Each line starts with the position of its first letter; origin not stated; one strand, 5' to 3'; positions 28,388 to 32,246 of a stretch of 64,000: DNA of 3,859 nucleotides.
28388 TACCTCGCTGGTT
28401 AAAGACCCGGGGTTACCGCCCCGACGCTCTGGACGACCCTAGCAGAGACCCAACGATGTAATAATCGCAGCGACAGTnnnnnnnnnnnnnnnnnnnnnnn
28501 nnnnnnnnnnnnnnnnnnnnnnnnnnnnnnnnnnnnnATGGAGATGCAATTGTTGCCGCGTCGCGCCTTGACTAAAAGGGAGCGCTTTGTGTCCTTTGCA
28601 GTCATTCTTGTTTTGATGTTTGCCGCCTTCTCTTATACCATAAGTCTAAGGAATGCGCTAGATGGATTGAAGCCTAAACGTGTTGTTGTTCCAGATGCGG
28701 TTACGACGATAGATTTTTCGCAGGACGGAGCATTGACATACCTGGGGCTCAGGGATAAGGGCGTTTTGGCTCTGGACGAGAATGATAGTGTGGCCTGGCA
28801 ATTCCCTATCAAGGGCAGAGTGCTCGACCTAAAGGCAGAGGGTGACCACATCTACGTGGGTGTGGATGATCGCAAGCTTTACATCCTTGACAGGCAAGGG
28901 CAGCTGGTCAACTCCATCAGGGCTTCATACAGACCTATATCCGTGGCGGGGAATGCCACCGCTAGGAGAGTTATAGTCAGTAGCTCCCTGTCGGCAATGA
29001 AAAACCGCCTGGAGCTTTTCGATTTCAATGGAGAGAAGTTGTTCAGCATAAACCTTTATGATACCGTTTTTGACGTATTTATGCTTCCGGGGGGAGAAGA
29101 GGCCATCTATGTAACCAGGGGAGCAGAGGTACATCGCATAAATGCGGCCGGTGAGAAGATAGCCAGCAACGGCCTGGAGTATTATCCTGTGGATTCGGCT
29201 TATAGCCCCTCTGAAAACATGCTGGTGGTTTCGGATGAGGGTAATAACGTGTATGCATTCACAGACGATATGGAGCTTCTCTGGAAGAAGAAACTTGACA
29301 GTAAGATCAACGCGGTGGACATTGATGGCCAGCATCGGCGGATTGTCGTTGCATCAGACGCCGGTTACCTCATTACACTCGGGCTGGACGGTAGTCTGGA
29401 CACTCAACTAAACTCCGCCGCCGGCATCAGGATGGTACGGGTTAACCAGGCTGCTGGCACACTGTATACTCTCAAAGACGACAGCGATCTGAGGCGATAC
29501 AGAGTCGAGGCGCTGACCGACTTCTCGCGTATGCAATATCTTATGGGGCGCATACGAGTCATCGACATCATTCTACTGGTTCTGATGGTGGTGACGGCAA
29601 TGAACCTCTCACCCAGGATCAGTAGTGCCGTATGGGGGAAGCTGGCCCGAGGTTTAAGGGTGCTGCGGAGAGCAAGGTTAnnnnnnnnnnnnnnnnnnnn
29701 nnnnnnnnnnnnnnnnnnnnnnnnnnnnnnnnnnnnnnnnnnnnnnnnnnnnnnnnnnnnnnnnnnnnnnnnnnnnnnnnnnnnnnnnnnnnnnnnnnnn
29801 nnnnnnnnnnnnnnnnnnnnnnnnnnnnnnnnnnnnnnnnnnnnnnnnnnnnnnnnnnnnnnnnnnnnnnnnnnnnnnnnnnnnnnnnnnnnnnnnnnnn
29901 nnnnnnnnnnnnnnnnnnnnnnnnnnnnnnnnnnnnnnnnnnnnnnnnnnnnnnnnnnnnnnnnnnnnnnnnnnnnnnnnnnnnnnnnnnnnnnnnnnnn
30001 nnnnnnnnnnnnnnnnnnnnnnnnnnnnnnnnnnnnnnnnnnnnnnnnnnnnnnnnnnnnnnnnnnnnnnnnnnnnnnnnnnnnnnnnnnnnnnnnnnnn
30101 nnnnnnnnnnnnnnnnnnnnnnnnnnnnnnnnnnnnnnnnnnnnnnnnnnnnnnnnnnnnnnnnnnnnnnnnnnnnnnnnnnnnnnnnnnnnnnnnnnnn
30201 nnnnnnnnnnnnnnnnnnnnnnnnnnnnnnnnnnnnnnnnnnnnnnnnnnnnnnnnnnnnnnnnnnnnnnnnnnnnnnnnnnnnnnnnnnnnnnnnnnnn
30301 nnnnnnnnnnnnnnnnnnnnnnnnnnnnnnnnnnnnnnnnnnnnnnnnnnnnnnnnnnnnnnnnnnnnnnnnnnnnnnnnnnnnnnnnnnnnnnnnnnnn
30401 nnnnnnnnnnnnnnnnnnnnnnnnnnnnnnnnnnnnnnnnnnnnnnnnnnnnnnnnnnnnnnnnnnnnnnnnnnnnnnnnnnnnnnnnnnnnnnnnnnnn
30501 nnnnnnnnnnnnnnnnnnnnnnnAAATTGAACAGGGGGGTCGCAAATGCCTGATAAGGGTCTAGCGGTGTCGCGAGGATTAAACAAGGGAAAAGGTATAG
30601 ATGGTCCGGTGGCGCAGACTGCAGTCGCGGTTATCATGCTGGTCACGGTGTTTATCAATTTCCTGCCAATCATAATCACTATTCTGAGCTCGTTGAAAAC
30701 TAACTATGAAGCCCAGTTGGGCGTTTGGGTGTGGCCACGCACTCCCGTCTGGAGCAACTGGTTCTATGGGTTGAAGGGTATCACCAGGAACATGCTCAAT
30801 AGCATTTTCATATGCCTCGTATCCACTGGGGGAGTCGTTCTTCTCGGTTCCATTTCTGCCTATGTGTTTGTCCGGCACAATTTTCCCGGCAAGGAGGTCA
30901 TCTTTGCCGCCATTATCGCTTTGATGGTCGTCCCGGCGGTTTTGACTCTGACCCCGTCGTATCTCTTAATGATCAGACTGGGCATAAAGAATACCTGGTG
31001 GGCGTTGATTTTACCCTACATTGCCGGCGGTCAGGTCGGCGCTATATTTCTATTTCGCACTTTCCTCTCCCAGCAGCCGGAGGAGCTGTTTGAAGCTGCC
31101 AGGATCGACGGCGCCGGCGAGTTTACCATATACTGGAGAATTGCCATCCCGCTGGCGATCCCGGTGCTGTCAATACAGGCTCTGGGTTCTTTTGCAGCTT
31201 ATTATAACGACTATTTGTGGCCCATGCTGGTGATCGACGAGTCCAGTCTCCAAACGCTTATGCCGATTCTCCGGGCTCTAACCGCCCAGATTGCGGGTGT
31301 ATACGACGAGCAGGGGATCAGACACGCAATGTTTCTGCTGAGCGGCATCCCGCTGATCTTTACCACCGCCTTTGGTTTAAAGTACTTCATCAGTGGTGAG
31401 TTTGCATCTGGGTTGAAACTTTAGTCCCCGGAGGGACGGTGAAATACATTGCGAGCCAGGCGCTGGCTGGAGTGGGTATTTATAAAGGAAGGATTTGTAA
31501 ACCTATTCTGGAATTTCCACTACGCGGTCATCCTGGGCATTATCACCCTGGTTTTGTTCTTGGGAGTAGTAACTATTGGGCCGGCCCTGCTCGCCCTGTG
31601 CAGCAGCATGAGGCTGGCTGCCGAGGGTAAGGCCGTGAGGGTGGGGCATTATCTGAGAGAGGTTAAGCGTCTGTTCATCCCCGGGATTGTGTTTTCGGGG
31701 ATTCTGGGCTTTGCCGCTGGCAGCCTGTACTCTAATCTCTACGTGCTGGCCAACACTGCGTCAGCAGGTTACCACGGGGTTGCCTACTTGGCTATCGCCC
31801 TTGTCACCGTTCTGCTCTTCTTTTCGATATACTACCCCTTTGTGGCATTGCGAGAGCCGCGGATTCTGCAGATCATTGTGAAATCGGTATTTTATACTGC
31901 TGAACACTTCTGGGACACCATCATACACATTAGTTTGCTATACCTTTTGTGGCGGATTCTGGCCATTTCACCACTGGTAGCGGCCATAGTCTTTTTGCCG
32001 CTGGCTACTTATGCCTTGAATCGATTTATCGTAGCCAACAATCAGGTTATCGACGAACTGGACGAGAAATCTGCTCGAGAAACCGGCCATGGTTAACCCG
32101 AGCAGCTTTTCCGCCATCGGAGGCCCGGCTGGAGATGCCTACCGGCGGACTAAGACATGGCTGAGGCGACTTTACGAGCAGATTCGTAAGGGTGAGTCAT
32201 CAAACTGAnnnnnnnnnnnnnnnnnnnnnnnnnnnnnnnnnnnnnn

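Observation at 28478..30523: ABC sugar permease (MalF-type) fused to an N-terminal membrane-anchored beta-propeller domain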

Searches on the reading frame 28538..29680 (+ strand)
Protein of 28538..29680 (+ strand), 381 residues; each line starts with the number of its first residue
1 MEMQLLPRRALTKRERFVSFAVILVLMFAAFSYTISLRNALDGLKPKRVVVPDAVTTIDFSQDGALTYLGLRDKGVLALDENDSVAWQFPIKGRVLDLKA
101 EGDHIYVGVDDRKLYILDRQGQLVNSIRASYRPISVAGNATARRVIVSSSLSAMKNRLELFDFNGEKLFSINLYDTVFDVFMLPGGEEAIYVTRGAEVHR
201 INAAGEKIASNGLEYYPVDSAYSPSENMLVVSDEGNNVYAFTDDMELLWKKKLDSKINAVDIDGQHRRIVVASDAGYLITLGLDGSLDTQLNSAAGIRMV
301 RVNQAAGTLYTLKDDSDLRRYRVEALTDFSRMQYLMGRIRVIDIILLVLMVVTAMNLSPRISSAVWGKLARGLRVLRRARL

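Call 24: search_protein_representatives(protein=window:28538-29680:+)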
Query: 381 residues. Proteins with E-value up to 0.001 (for the whole library): 1136; up to 1e-10: 86; up to 1e-30: 3. The best 150 are listed.
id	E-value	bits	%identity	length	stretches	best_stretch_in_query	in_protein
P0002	5.6e-94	331.8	42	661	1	3-380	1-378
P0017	1.2e-61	225.4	34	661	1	3-367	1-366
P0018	1.3e-37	146.4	37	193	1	15-194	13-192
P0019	1.5e-29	119.8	37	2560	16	60-119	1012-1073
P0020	2.1e-26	109.5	25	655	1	20-380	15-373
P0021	1.1e-25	107.1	29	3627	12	48-123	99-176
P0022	5.9e-23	98.2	37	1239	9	64-119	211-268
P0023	7.1e-22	94.6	39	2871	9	61-119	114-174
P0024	3.7e-21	92.3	33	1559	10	61-123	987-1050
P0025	5.4e-21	91.7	32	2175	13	32-121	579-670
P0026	1.1e-20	90.7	29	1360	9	64-172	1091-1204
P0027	1.8e-20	90.0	32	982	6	62-124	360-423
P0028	2.8e-20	89.4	30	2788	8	82-296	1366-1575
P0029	6.0e-20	88.3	28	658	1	28-254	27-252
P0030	1.7e-19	86.8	31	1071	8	236-318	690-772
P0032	1.3e-18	83.9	24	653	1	25-345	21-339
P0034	5.4e-17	78.6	21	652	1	27-342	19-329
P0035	5.7e-17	78.5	24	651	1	73-361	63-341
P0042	6.9e-16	74.9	30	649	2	22-252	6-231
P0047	1.5e-14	70.6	24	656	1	18-353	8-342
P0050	2.9e-14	69.6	26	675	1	58-357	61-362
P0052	3.4e-14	69.4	30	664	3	12-169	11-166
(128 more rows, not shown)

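Call 25: search_protein_families(library=pfam, proteins=[P0017, P0020, P0029, P0032, P0034, P0035, P0042, P0047, P0050, P0052], max_evalue=0.001)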
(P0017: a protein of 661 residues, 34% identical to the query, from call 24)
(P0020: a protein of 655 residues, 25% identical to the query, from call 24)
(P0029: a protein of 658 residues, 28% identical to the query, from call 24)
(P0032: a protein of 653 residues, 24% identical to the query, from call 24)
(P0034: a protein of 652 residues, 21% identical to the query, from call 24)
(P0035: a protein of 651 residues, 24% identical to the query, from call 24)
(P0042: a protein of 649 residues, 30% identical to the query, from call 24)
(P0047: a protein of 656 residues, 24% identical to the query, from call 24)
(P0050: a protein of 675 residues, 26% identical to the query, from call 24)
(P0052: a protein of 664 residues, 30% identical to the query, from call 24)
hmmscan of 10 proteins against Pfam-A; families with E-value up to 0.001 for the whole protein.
P0017 (661 aa): 10 families
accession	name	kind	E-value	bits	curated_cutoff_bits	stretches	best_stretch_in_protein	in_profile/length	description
PF13570.13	Beta-prop_ACSF4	-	2.7e-07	30.7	133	0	197-293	159-256/329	Beta-alanine-activating enzyme, beta-propeller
PF00528.27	BPD_transp_1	-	5.7e-07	29.9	26.4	1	465-651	11-175/184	Binding-protein-dependent transport system inner membrane component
PF13360.13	PQQ_2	-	1e-06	29.1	27.6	0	184-296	33-151/233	Outer membrane protein assembly factor BamB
PF18975.6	DUF5711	-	1.9e-05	24.5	26.3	0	68-192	212-337/344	Family of unknown function (DUF5711)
PF23414.1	Beta-prop_EML_2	-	2.2e-05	24.4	90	0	240-289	28-78/266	Echinoderm microtubule-associated protein second beta-propeller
PF16755.11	Beta-prop_NUP159_NUP214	-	4.5e-05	23.3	29.6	0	171-320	57-219/366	NUP159/214 beta propeller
PF23411.1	Beta-prop_Vps41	-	4.7e-05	23.3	33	0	214-304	18-108/332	Vps42 beta-propeller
PF24807.1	WD40_CDC20-Fz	-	0.00027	20.8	200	0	49-145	51-153/292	CDC20/Fizzy WD40 domain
PF23389.1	Beta-prop_WDR19_1st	-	0.00034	20.2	27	0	218-299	88-170/325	WDR19 first beta-propeller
PF24796.1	WDR55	-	0.00074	19.1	200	0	183-287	65-173/296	WDR55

P0020 (655 aa): 5 families
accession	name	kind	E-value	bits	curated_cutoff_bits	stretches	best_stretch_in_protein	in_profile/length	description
PF00528.27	BPD_transp_1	-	9.7e-09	35.6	26.4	1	457-643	7-172/184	Binding-protein-dependent transport system inner membrane component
PF13360.13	PQQ_2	-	5.5e-08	33.2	27.6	1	50-168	27-146/233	Outer membrane protein assembly factor BamB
PF25174.1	Beta-prop_THOC3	-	0.00014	21.4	305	1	105-275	67-239/272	THOC3 beta-propeller domain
PF18975.6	DUF5711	-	0.00043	20.1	26.3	0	73-169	41-135/344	Family of unknown function (DUF5711)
PF13570.13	Beta-prop_ACSF4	-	0.00051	20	133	0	58-118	184-247/329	Beta-alanine-activating enzyme, beta-propeller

P0029 (658 aa): 3 families
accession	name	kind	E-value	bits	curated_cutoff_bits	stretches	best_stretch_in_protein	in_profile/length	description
PF00528.27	BPD_transp_1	-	5.5e-10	39.7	26.4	1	450-647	3-174/184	Binding-protein-dependent transport system inner membrane component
PF13570.13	Beta-prop_ACSF4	-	3.1e-05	24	133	0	44-125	171-251/329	Beta-alanine-activating enzyme, beta-propeller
PF13360.13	PQQ_2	-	5.6e-05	23.3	27.6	0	49-117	24-90/233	Outer membrane protein assembly factor BamB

P0032 (653 aa): 2 families
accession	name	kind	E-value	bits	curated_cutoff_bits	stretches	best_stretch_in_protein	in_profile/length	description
PF00528.27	BPD_transp_1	-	1.9e-08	34.7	26.4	1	454-639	7-171/184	Binding-protein-dependent transport system inner membrane component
PF23389.1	Beta-prop_WDR19_1st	-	0.00076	19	27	0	97-177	10-87/325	WDR19 first beta-propeller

P0034 (652 aa): 5 families
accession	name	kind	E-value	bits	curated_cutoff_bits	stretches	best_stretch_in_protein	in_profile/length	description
PF13570.13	Beta-prop_ACSF4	-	1.1e-10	41.9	133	1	53-168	143-259/329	Beta-alanine-activating enzyme, beta-propeller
PF00528.27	BPD_transp_1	-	2.9e-08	34.1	26.4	1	452-640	6-173/184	Binding-protein-dependent transport system inner membrane component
PF24817.1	WD40_WDHD1_1st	-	5.4e-05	22.9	109.9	0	88-224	12-151/291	WDHD1 first WD40 domain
PF23377.1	Beta-prop_IFT122_2nd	-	0.00022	21.2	27.4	1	95-226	89-220/255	IFT122 second beta-propeller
PF24814.1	WD40_Prp19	-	0.00025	20.6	320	0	162-262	176-279/281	Prp19 WD40 domain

P0035 (651 aa): 3 families
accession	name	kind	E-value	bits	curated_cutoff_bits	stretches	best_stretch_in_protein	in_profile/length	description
PF00528.27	BPD_transp_1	-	6.4e-08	33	26.4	1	431-640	19-174/184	Binding-protein-dependent transport system inner membrane component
PF13570.13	Beta-prop_ACSF4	-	1.8e-05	24.7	133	1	173-284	145-257/329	Beta-alanine-activating enzyme, beta-propeller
PF18975.6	DUF5711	-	9.7e-05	22.2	26.3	1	41-166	11-138/344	Family of unknown function (DUF5711)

P0042 (649 aa): 30 families (the best 25 are shown)
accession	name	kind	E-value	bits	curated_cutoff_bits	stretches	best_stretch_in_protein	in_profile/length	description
PF13570.13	Beta-prop_ACSF4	-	1.6e-35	123.5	133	2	25-196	42-216/329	Beta-alanine-activating enzyme, beta-propeller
PF23414.1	Beta-prop_EML_2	-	5.8e-22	78.8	90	2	128-222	13-110/266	Echinoderm microtubule-associated protein second beta-propeller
PF25292.1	Beta-prop_CGLA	-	2.7e-21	76.8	26.8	2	37-105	39-109/316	Lambda-carrageenase beta-propeller domain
PF25174.1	Beta-prop_THOC3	-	1.1e-20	74.2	305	1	42-239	58-260/272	THOC3 beta-propeller domain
PF13360.13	PQQ_2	-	2e-19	70.6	27.6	2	136-282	4-147/233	Outer membrane protein assembly factor BamB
PF00400.38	WD40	-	1.8e-18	66.5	27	1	185-221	2-39/39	WD domain, G-beta repeat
PF24807.1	WD40_CDC20-Fz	-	4.8e-15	56.1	200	2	166-297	20-159/292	CDC20/Fizzy WD40 domain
PF18975.6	DUF5711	-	8.3e-15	55.3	26.3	1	50-169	35-155/344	Family of unknown function (DUF5711)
PF12894.13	ANAPC4_WD40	-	1.7e-14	54.3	22.9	2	43-104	7-72/91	Anaphase-promoting complex subunit 4 WD40 domain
PF00528.27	BPD_transp_1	-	2e-13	50.9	26.4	1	450-635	12-173/184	Binding-protein-dependent transport system inner membrane component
PF24814.1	WD40_Prp19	-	1.1e-11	44.7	320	1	37-291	12-278/281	Prp19 WD40 domain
PF24797.1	Beta-prop_WDR35_TULP_N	-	3.8e-11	43.2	80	0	34-107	118-192/332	WDR35/TULP4 N-terminal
PF25173.1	Beta-prop_WDR3_1st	-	1.6e-10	41.4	154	2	155-294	31-176/184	WDR3 first beta-propeller domain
PF24817.1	WD40_WDHD1_1st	-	1.1e-08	35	109.9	1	151-258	44-153/291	WDHD1 first WD40 domain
PF24796.1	WDR55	-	2.6e-08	33.7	200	0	29-104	5-86/296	WDR55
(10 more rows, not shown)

P0047 (656 aa): 12 families
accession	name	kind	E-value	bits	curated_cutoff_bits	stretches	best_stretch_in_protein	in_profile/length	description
PF13570.13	Beta-prop_ACSF4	-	1e-13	51.8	133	1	31-197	78-250/329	Beta-alanine-activating enzyme, beta-propeller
PF00528.27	BPD_transp_1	-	5.4e-12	46.2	26.4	1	450-648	8-177/184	Binding-protein-dependent transport system inner membrane component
PF23414.1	Beta-prop_EML_2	-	4e-10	39.9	90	0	247-330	41-122/266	Echinoderm microtubule-associated protein second beta-propeller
PF25174.1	Beta-prop_THOC3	-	4.4e-09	36.2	305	2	171-317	98-243/272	THOC3 beta-propeller domain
PF24807.1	WD40_CDC20-Fz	-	1.2e-08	35.1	200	0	144-277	28-167/292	CDC20/Fizzy WD40 domain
PF25292.1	Beta-prop_CGLA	-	3e-08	33.9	26.8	1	126-207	39-122/316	Lambda-carrageenase beta-propeller domain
PF13360.13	PQQ_2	-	4.3e-08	33.5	27.6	0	127-190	30-91/233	Outer membrane protein assembly factor BamB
PF24817.1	WD40_WDHD1_1st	-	5.8e-06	26.1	109.9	0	38-139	41-147/291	WDHD1 first WD40 domain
PF12894.13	ANAPC4_WD40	-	6.9e-06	26.7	22.9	0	56-122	10-81/91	Anaphase-promoting complex subunit 4 WD40 domain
PF17005.11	WD40_like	-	3.6e-05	23.7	40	0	24-103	62-143/301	WD40-like domain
PF16819.11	DUF5074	-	7.5e-05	22.4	27.2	0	81-156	143-217/353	Domain of unknown function (DUF5074)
PF24796.1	WDR55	-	0.0001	21.9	200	0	85-230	59-208/296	WDR55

P0050 (675 aa): 25 families
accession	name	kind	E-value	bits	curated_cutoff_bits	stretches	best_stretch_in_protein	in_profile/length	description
PF25174.1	Beta-prop_THOC3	-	1.2e-17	64.2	305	1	95-310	46-262/272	THOC3 beta-propeller domain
PF00528.27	BPD_transp_1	-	1.5e-15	57.8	26.4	1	477-666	10-179/184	Binding-protein-dependent transport system inner membrane component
PF23414.1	Beta-prop_EML_2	-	7e-15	55.6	90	2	99-225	2-125/266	Echinoderm microtubule-associated protein second beta-propeller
PF13570.13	Beta-prop_ACSF4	-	1.1e-12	48.4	133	1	59-328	53-328/329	Beta-alanine-activating enzyme, beta-propeller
PF24817.1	WD40_WDHD1_1st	-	1.2e-11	44.8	109.9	2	64-213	95-254/291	WDHD1 first WD40 domain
PF24814.1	WD40_Prp19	-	1.9e-11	44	320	1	75-211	27-165/281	Prp19 WD40 domain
PF24807.1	WD40_CDC20-Fz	-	7.2e-11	42.4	200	1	74-178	154-261/292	CDC20/Fizzy WD40 domain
PF25173.1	Beta-prop_WDR3_1st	-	1.1e-10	42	154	1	95-205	71-179/184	WDR3 first beta-propeller domain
PF12894.13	ANAPC4_WD40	-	1.4e-10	41.7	22.9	0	70-142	10-86/91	Anaphase-promoting complex subunit 4 WD40 domain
PF24805.1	EIF3I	-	5.1e-09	36.1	200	1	97-207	12-119/324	EIF3I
PF25171.1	Beta-prop_WDR36-Utp21_1st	-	7.8e-08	32.5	80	1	110-213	123-225/266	WDR36/Utp21 first beta-propeller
PF00400.38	WD40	-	1.1e-07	32.6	27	0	95-123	11-39/39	WD domain, G-beta repeat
PF24782.2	WD40_MABP1-WDR62_2nd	-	1.5e-07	31.1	290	1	100-207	230-338/341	MABP1/WDR62 second WD40 domain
PF25168.1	Beta-prop_WDR36-Utp21_2nd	-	8.2e-07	29.1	84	1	82-196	184-296/335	WDR36/Utp21 second beta-propeller domain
PF13360.13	PQQ_2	-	1.4e-06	28.6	27.6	1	70-210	76-224/233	Outer membrane protein assembly factor BamB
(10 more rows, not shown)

P0052 (664 aa): 10 families
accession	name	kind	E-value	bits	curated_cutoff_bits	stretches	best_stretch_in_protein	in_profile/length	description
PF00528.27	BPD_transp_1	-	6.9e-15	55.7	26.4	1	457-658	6-182/184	Binding-protein-dependent transport system inner membrane component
PF13570.13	Beta-prop_ACSF4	-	2e-08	34.5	133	1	59-293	59-299/329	Beta-alanine-activating enzyme, beta-propeller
PF13360.13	PQQ_2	-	1.2e-06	28.7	27.6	1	64-124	36-98/233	Outer membrane protein assembly factor BamB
PF17005.11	WD40_like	-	2.6e-06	27.5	40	0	41-214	73-200/301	WD40-like domain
PF23414.1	Beta-prop_EML_2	-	8e-06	25.9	90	0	257-324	42-109/266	Echinoderm microtubule-associated protein second beta-propeller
PF18975.6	DUF5711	-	2.9e-05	23.9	26.3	0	72-166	38-130/344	Family of unknown function (DUF5711)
PF25174.1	Beta-prop_THOC3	-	0.00018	21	305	0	182-334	100-251/272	THOC3 beta-propeller domain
PF23754.1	Beta-prop_IP5PC_F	-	0.00023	20.6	27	0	131-209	291-365/392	IP5P C-F beta-propeller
PF24796.1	WDR55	-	0.00044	19.8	200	0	225-285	152-210/296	WDR55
PF24807.1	WD40_CDC20-Fz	-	0.001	18.9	200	0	240-304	37-101/292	CDC20/Fizzy WD40 domain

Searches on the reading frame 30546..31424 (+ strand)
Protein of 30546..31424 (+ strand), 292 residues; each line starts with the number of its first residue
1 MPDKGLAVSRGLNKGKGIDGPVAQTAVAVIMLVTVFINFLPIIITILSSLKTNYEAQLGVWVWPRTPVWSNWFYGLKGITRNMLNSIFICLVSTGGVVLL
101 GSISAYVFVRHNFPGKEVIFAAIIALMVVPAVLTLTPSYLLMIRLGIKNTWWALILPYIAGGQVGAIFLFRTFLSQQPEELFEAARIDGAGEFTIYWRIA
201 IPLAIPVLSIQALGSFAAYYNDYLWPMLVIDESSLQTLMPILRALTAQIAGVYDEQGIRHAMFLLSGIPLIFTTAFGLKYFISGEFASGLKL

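Call 4: search_protein_families(library=pfam, proteins=[window:30546-31424:+], max_evalue=0.01)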
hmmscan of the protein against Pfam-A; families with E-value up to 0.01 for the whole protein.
window:30546-31424:+ (292 aa): 2 families
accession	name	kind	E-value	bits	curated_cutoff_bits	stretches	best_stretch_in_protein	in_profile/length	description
PF00528.27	BPD_transp_1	-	7.9e-16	58.8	26.4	1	98-261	2-155/184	Binding-protein-dependent transport system inner membrane component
PF11040.13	DGF-1_C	-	0.0026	17.8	27.3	1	80-137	191-249/259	Dispersed gene family protein 1 C-terminal domain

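Call 7: search_protein_families(library=ncbifam, proteins=[window:30546-31424:+], max_evalue=0.01)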
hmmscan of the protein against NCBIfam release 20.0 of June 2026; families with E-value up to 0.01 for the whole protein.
window:30546-31424:+ (292 aa): 13 families
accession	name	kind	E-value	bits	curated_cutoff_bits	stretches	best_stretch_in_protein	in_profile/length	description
NF040932.1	ABC_arch_GlcU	equivalog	3.1e-27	95.9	340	1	28-289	6-268/272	glucose ABC transporter permease GlcU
NF008210.0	PRK10973.1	equivalog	4.2e-25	89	297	1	63-272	49-263/281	sn-glycerol-3-phosphate ABC transporter permease UgpE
NF008231.0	PRK10998.1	equivalog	1.1e-16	61.2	261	1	82-291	84-295/296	maltose ABC transporter permease MalG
NF007047.0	PRK09500.1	equivalog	2.8e-15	56.6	326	1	30-224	11-201/257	spermidine/putrescine ABC transporter permease PotC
NF011624.0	PRK15050.1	equivalog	8.3e-07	28.4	247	1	25-134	28-126/297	2-aminoethylphosphonate ABC transporter permease subunit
NF006939.0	PRK09421.1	equivalog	5.1e-06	26.1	262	1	86-149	15-75/230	molybdate ABC transporter permease subunit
NF008232.0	PRK10999.1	equivalog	2e-05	23.5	392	1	168-224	392-448/520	maltose ABC transporter permease MalF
TIGR03226.1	PhnU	equivalog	8.7e-05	22.1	283.45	0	76-133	86-143/311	2-aminoethylphosphonate ABC transporter permease subunit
TIGR01581.1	Mo_ABC_porter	hypoth_equivalog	0.00011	21.8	210.3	1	82-209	22-161/225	ABC transporter permease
NF040839.1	tungstate_WtpB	equivalog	0.00014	21.6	340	1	80-217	43-191/251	tungstate ABC transporter permease WtpB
TIGR02141.1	modB_ABC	equivalog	0.00023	20.8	182.6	1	87-216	4-145/208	molybdate ABC transporter permease subunit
TIGR02139.1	permease_CysT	equivalog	0.00083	19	246.1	1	29-217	11-198/265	sulfate ABC transporter permease subunit CysT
TIGR00969.1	3a0106s02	subfamily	0.0022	17.5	240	0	26-215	19-207/272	sulfate ABC transporter permease subunit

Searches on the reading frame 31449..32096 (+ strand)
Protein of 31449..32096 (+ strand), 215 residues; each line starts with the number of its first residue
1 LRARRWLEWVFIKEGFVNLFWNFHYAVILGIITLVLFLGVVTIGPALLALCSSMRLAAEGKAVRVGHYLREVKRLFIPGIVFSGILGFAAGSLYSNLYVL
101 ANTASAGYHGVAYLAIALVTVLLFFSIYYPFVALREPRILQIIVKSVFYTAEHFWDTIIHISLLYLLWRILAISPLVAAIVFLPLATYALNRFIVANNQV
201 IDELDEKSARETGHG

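Call 4: search_protein_families(library=pfam, proteins=[window:31449-32096:+], max_evalue=0.01)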
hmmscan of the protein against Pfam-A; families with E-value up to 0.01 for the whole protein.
window:31449-32096:+ (215 aa): 1 family
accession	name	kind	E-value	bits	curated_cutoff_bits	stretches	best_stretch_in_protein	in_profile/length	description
PF04854.19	DUF624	-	1.6e-05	25.4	24.2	1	17-96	4-76/77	Protein of unknown function, DUF624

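Call 7: search_protein_families(library=ncbifam, proteins=[window:31449-32096:+], max_evalue=0.01)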
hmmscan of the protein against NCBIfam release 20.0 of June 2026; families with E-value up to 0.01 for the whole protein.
window:31449-32096:+ (215 aa): 1 family
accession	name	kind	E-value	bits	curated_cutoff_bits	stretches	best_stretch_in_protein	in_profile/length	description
NF052431.1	MusI_fam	subfamily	3.7e-08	33.4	160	1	26-195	17-192/194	MusI family membrane protein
